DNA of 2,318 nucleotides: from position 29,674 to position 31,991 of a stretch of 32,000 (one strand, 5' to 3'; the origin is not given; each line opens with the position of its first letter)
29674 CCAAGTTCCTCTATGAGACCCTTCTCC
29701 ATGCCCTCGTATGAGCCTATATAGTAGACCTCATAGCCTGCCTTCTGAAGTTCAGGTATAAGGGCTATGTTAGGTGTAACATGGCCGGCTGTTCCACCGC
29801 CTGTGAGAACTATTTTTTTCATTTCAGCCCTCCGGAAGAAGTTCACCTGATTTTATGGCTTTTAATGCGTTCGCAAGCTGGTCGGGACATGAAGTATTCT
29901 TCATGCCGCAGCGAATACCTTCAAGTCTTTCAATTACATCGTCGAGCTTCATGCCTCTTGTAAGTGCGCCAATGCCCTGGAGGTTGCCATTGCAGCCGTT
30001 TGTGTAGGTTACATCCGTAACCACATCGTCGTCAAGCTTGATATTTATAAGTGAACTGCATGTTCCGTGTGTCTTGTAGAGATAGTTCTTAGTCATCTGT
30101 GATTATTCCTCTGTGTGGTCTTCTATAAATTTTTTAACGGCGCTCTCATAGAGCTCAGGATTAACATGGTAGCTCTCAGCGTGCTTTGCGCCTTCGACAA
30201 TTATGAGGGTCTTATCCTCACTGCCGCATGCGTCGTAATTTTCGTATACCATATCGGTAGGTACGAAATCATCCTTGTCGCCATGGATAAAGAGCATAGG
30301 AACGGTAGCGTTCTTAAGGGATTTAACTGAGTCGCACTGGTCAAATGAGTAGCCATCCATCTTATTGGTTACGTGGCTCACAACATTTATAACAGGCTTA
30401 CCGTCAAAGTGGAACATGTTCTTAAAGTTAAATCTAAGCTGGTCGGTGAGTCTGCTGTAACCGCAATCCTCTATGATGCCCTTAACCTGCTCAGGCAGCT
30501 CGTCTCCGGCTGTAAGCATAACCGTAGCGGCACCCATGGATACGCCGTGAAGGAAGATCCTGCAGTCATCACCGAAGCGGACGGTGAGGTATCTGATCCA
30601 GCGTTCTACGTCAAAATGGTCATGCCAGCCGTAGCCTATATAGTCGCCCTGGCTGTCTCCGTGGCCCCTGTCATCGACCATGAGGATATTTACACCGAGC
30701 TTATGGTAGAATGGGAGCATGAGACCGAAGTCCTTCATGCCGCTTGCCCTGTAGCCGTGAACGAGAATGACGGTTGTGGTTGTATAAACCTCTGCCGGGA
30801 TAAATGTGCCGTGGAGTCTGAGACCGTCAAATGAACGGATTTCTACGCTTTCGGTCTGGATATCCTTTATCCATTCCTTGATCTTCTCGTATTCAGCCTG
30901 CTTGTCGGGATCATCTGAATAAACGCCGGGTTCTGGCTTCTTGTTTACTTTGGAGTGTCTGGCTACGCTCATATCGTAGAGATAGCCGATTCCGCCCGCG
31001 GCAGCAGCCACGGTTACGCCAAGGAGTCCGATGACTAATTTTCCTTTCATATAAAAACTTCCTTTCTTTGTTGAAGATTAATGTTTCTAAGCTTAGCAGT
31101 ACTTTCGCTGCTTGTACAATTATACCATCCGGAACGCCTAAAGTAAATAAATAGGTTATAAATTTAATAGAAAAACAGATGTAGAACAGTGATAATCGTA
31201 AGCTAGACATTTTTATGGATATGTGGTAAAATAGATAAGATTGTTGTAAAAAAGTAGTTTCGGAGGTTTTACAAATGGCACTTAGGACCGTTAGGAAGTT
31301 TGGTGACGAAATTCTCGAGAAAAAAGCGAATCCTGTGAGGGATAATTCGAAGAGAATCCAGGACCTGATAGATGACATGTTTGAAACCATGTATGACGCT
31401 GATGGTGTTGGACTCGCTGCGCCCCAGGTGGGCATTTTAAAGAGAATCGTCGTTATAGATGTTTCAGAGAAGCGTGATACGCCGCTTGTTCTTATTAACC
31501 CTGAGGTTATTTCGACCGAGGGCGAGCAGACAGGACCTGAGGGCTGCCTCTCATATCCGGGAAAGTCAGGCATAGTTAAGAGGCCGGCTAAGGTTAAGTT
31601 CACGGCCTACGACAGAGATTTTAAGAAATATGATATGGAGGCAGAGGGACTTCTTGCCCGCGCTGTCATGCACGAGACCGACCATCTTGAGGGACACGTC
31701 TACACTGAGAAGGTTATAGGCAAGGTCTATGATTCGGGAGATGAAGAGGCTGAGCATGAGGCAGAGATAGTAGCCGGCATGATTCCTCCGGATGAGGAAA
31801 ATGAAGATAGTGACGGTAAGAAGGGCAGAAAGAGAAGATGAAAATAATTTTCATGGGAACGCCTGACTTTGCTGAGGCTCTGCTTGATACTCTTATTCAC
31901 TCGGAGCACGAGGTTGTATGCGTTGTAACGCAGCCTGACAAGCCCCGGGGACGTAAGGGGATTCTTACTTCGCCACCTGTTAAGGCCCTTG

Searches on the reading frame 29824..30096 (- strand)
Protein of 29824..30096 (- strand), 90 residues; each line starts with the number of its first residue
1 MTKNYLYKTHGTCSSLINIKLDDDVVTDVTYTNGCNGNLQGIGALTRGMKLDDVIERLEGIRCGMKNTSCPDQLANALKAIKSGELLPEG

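Call 29: search_protein_families(library=pfam, proteins=[window:29824-30096:-], max_evalue=0.001)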
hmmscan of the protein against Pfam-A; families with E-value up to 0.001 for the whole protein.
window:29824-30096:- (90 aa): 1 family
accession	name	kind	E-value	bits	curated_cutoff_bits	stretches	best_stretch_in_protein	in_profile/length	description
PF12637.14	TSCPD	-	2.9e-28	98.4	22.8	1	7-80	3-86/88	TSCPD domain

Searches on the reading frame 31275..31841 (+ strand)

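Call 29: search_protein_families(library=pfam, proteins=[window:31275-31841:+], max_evalue=0.001)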
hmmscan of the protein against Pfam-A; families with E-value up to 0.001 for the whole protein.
window:31275-31841:+ (188 aa): 1 family
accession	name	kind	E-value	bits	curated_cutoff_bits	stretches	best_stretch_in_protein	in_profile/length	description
PF01327.26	Pep_deformylase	-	1e-49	168.5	22.8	1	5-147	3-150/156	Polypeptide deformylase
